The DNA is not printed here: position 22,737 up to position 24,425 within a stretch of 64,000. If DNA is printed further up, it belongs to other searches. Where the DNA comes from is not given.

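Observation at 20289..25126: Copper module with non-canonical extra parts: ArsR-CopA (overlapping stop/start), HMA-TM-cupredoxin fusion, CopZ, Met-rich micro-protein, membrane-tethered wHTH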

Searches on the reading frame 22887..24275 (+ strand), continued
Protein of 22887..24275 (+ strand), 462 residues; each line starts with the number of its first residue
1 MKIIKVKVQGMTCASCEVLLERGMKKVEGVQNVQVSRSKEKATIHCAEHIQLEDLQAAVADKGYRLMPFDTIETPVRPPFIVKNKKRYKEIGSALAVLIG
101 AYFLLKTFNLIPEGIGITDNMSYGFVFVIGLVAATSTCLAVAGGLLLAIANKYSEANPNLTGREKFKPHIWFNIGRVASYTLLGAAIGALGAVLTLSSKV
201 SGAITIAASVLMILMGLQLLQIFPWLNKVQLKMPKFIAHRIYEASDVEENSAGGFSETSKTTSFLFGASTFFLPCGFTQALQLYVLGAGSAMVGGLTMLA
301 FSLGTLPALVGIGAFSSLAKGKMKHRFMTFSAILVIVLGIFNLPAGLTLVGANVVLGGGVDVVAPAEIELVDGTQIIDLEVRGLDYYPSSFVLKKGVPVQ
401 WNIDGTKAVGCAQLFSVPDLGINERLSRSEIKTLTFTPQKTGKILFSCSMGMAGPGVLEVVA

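Call 20: predict_structure(alignment_id=A1)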
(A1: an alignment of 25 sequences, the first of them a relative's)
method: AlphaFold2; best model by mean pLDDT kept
length: 462 residues; sequences in the alignment: 25
mean_pLDDT: 67.9   pTM: 0.49
mean pLDDT of the five models: 67.9, 67.2, 66.3, 65.0, 62.0
residues with pLDDT >= 90: 0; 70-90: 250; 50-70: 137; < 50: 75
segments of 3 or more residues with pLDDT < 50: 71-82, 111-129, 229-257, 353-365
pLDDT, mean of each block of 10 residues (from residue 1): 80 80 86 83 84 80 74 38 62 77 68 40 40 61 66 67 70 83 78 63 70 74 59 43 41 44 73 70 57 77 74 65 70 73 64 38 50 82 75 86 80 73 78 85 73 68 81
secondary structure, 60 per line:
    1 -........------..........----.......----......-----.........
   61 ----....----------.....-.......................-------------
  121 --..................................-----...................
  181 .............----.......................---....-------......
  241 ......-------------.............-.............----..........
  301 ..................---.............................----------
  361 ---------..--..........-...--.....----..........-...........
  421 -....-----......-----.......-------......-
elements in order: E2-9 H16-25 E30-36 E41-46 H52-60 E65-68 H79-83 H85-107 H123-156 H162-193 H198-220 H224-227 H235-246 H260-272 H274-286 H291-318 H322-350 E374-383 E385-387 E390-394 E399-408 H410-413 E414-417 E422-425 E431-436 E442-448 E456-461

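Call 23: search_protein_representatives(protein=window:22887-24275:+)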
Query: 462 residues. Proteins with E-value up to 0.001 (for the whole library): 7110; up to 1e-10: 2268; up to 1e-30: 899. The best 150 are listed.
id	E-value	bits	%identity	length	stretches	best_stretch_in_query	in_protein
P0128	5.9e-138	476.6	47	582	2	4-458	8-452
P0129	3.4e-136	470.8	53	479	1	2-456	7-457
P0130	4.1e-133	460.7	59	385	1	1-387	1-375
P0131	1.3e-126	439.2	48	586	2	4-457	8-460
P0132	3.7e-125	434.5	48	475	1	5-457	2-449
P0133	9.3e-123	426.6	43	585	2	3-453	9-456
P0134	1.0e-118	413.3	43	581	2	4-453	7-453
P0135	2.6e-112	392.1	42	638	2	4-454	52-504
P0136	1.1e-111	390.0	43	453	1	6-458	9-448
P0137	4.7e-110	384.7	44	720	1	3-456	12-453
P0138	6.5e-110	384.2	47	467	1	11-456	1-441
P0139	2.6e-107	375.7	56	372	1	90-461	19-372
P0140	3.2e-107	375.4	45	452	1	7-460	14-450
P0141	1.1e-106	373.6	45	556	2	11-457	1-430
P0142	6.0e-106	371.2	40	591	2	6-453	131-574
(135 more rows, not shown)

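Call 24: fold_search(model_id=the predicted structure, library=pdb)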
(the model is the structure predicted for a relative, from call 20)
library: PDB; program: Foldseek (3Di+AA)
matches with E <= 10: 695; with E <= 0.001: 24
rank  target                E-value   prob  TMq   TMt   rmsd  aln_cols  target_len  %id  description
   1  4f2f                  4.1e-06  1.00  0.19  0.85   1.5        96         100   31  Crystal structure of the metal binding domain (MBD) of the Streptococcus pneumoniae D39 Cu(I) exporting P-type ATPase Co (released 2013-01-30)
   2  4f2e                  1.3e-05  1.00  0.19  0.85   1.3        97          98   31  Crystal structure of the Streptococcus pneumoniae D39 copper chaperone CupA with Cu(I) (released 2013-01-30)
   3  4a48_B                1.6e-04  1.00  0.14  0.89   1.4        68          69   32  Crosstalk between Cu(I) and Zn(II) homeostasis (released 2012-12-12)
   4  6a71_B                3.6e-04  1.00  0.14  0.85   1.5        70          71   33  Crystal Structure of Human ATP7B and TM Complex (released 2019-04-03)
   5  1osd_A                3.8e-04  1.00  0.14  0.86   1.2        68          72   29  crystal structure of Oxidized MerP from Ralstonia metallidurans CH34 (released 2004-05-18)
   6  6pty_A                4.4e-04  1.00  0.18  0.65   2.5       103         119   16  Soluble model of human CuA (Tt3Lh) (released 2019-11-20)
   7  6a71_A                5.1e-04  1.00  0.14  0.82   1.5        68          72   34  Crystal Structure of Human ATP7B and TM Complex (released 2019-04-03)
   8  5u7n_G                5.4e-04  1.00  0.18  0.70   2.5        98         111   15  CRYSTAL STRUCTURE OF A CHIMERIC CUA DOMAIN (SUBUNIT II) OF CYTOCHROME BA3 FROM THERMUS THERMOPHILUS WITH THE AMICYANIN (released 2017-11-22)
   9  1kqk_MODEL_1_A        5.9e-04  1.00  0.14  0.76   3.0        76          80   33  Solution Structure of the N-terminal Domain of a Potential Copper-translocating P-type ATPase from Bacillus su (released 2002-04-17)
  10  6ptt_A                6.5e-04  1.00  0.18  0.66   2.5       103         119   16  Soluble model of Arabidopsis thaliana CuA (Tt3LAt) (released 2019-11-20)
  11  2fwl_MODEL_1_B        6.5e-04  1.00  0.18  0.56   2.6       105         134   15  The cytochrome c552/CuA complex from Thermus thermophilus (released 2006-03-28)
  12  4hcf_B                6.5e-04  1.00  0.17  0.72   4.4       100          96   16  Crystal Structure of Uncharacterized Cupredoxin-like Domain Protein Cupredoxin_1 with Copper Bound from Bacillus anthr (released 2012-10-17)
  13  4hcg_A                7.5e-04  1.00  0.17  0.74   5.2       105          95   15  Uncharacterized Cupredoxin-like Domain Protein Cupredoxin_1 with Zinc bound from Bacillus anthracis (released 2012-10-17)
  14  4a48_A                7.9e-04  1.00  0.14  0.89   1.5        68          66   32  Crosstalk between Cu(I) and Zn(II) homeostasis (released 2012-12-12)
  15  3dxs                  7.9e-04  1.00  0.14  0.83   1.3        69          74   29  Crystal structure of a copper binding domain from HMA7, a P-type ATPase (released 2009-08-11)
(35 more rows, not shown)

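Call 25: search_dna_similar(query=window:22887-24275:+, collection=plasmids, mode=protein, max_rows=25)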
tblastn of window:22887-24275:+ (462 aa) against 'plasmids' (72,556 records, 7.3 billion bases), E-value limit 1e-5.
Records with a match: 59; places in all: 60; records where one place covers at least 80% of the query: 1.
Best place of each record, by identity: <60% 59.
By first word of the organism name: Pseudomonas 35; Streptomyces 4; Candidatus 4; Mycetohabitans 4; Deinococcus 3; Neisseria 2; Acetoanaerobium 1; Sinorhizobium 1; Caballeronia 1; Moraxella 1; and 3 more.
By predicted mobility (MOB-suite, as given by PLSDB): non-mobilizable 53; conjugative 5; mobilizable 1.
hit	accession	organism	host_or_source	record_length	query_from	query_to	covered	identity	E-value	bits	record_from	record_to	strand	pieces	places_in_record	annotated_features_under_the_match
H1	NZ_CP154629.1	Acetoanaerobium noterae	cell culture,Sludge of a digestion ...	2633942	6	452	97%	33.1%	3e-45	176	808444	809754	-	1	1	none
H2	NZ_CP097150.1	Deinococcus sp. QL22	-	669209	127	452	71%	31.6%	5e-19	98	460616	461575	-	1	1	sulfite exporter TauE/SafE family protein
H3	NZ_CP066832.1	Streptomyces liliifuscus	whole organism,soil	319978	259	454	42%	28.5%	3e-9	67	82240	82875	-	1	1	sulfite exporter TauE/SafE family protein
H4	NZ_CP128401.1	Candidatus Chlorohelix allophototropha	Single colony of Candidatus Chlorohelix ...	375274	256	452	43%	27.5%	1e-9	68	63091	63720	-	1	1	sulfite exporter TauE/SafE family protein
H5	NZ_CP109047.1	Streptomyces sp. NBC_00637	-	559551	259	452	42%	27.8%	1e-9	69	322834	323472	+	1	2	sulfite exporter TauE/SafE family protein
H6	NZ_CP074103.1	Streptomyces mirabilis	fresh creek bank soil, topsoil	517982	259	454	42%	27.0%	2e-9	68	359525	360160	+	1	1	sulfite exporter TauE/SafE family protein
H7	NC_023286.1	Streptomyces sp. F12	-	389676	259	454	42%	27.0%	1e-8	65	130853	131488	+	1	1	sulfite exporter TauE/SafE family protein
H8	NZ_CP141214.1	Sinorhizobium meliloti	alfalfa,Isolate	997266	8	132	27%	31.1%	2e-6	58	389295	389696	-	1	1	heavy metal translocating P-type ATPase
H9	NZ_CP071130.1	Caballeronia sp. M1242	Homo sapiens,ETA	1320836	8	104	21%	36.1%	3e-6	58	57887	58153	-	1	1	none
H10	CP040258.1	Moraxella osloensis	mycoplasma culture contaminant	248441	4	135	29%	25.6%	6e-6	57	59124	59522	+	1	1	copper-translocating P-type ATPase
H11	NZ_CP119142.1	Neisseria gonorrhoeae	Homo sapiens,whole organism,synovial ...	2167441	272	338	15%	49.3%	4e-8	64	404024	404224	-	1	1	none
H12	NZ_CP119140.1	Neisseria gonorrhoeae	Homo sapiens,whole organism,blood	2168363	272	338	15%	49.3%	4e-8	64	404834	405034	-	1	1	none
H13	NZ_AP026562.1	Deinococcus aetherius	-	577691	2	64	14%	50.0%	3e-6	57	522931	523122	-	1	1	heavy metal translocating P-type ATPase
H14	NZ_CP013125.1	Pseudomonas mendocina S5.2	rhizosphere soil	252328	3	85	18%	36.1%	3e-6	57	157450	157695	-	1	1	merA: mercury(II) reductase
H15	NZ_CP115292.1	Pseudomonas aeruginosa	Homo sapiens,culture samples from human ...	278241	3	85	18%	36.1%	3e-6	57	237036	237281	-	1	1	merA: mercury(II) reductase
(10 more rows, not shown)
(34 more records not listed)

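Call 40: search_protein_families(library=pfam, proteins=[L067:5586-5912:+, L051:5693-6004:+, L022:5825-5986:+], max_evalue=1)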
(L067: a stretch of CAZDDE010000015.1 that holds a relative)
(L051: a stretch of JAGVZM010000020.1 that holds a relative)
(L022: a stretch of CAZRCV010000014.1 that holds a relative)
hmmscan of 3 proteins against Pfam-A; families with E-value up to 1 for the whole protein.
L067:5586-5912:+ (108 aa): 1 family
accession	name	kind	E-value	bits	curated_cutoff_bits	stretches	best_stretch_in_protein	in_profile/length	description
PF23202.1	PAH_ZNF598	-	0.0081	16.9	25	1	67-105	2-40/83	ZNF598 PAH domain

L051:5693-6004:+ (103 aa): 1 family
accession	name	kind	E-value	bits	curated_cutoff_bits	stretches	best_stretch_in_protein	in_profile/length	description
PF05620.16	TMEM208_SND2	-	0.19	12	22.9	1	60-95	87-122/167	SRP-independent targeting protein 2/TMEM208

L022:5825-5986:+ (53 aa): 0 families

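Call 62: get_annotated_region(hit=H1, flank=5000)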
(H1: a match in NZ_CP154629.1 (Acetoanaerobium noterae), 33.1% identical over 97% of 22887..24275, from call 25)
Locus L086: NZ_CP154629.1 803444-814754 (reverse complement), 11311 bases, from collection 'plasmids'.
description: Acetoanaerobium noterae strain DSL2 plasmid pTPELB2, complete sequence
organism: Acetoanaerobium noterae (NCBI taxid 745369)
taxonomy: Bacteria; Bacillota; Clostridia; Peptostreptococcales; Filifactoraceae; Acetoanaerobium; Acetoanaerobium noterae
host: -; source: cell culture,Sludge of a digestion tower of a wastewater treatment plant; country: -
typing (MOB-suite, as given by PLSDB): non-mobilizable
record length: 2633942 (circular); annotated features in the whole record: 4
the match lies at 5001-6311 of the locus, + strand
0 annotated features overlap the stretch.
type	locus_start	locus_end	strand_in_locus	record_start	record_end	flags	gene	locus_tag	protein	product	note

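Call 68: search_protein_families(library=pfam, alignment_id=A2, max_evalue=0.001)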
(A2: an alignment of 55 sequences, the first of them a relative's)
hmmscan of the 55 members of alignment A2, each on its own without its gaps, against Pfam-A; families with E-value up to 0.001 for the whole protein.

A. member 1, P0001 (462 aa): 3 families
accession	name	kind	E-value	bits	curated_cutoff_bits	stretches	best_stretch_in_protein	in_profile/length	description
PF13386.12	DsbD_2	-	6.4e-38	131.1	24.9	1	126-340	2-198/199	Cytochrome C biogenesis protein transmembrane region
PF00403.32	HMA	-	1.7e-09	38.4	24.8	1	6-64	2-61/62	Heavy-metal-associated domain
PF13473.12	Cupredoxin_1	-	1.7e-07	31.6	27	1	373-458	19-102/104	Cupredoxin-like domain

B. families by the number of members that match (of 55 scanned): 4 families
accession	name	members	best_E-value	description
PF13386.12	DsbD_2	55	8.3e-39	Cytochrome C biogenesis protein transmembrane region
PF00403.32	HMA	53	1.9e-13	Heavy-metal-associated domain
PF13473.12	Cupredoxin_1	50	7.3e-14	Cupredoxin-like domain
PF02683.22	DsbD_TM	8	1e-09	Cytochrome C biogenesis protein transmembrane domain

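Call 70: get_annotated_region(hit=H2, flank=6000)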
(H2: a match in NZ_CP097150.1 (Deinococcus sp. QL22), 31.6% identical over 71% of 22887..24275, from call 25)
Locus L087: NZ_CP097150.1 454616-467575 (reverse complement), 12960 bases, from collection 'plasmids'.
description: Deinococcus sp. QL22 plasmid unnamed5, complete sequence
organism: Deinococcus sp. QL22 (NCBI taxid 2939437)
taxonomy: Bacteria; Deinococcota; Deinococci; Deinococcales; Deinococcaceae; Deinococcus; Deinococcus sp. QL22
host: -; source: -; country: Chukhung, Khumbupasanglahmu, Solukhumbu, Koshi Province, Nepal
typing (MOB-suite, as given by PLSDB): non-mobilizable
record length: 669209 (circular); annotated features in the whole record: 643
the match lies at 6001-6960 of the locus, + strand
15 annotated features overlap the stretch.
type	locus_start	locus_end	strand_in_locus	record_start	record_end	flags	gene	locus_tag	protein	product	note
CDS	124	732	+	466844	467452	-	-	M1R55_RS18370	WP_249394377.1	DoxX family protein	-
CDS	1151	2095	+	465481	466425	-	-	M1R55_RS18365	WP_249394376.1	aldo/keto reductase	-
CDS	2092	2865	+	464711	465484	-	-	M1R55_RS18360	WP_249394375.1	SDR family oxidoreductase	-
CDS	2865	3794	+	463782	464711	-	-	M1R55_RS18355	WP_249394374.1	NAD(P)-dependent oxidoreductase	-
CDS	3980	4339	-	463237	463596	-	-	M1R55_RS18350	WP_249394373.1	hypothetical protein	-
CDS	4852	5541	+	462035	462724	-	-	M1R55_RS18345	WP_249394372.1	DUF4396 domain-containing protein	-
CDS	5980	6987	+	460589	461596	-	-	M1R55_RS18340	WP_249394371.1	sulfite exporter TauE/SafE family protein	-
CDS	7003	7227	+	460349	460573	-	-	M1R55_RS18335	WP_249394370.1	heavy-metal-associated domain-containing protein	-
CDS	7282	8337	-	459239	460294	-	-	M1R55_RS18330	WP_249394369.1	HAMP domain-containing sensor histidine kinase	GO:0007165 - signal transduction [Evidence IEA]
CDS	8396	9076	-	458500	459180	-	-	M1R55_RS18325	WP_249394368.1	response regulator transcription factor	GO:0000160 - phosphorelay signal transduction system [Evidence IEA]; GO:0006355 - regulation of DNA-templated ...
CDS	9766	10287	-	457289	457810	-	merB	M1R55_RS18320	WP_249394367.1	organomercurial lyase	GO:0046413 - organomercury catabolic process [Evidence IEA]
CDS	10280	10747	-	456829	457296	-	-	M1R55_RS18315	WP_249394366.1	(2Fe-2S)-binding protein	-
CDS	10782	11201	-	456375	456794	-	-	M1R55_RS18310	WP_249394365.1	MerR family transcriptional regulator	-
CDS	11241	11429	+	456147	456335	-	-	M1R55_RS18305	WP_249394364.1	hypothetical protein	-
CDS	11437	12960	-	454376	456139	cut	-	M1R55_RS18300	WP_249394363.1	WD40 repeat domain-containing protein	-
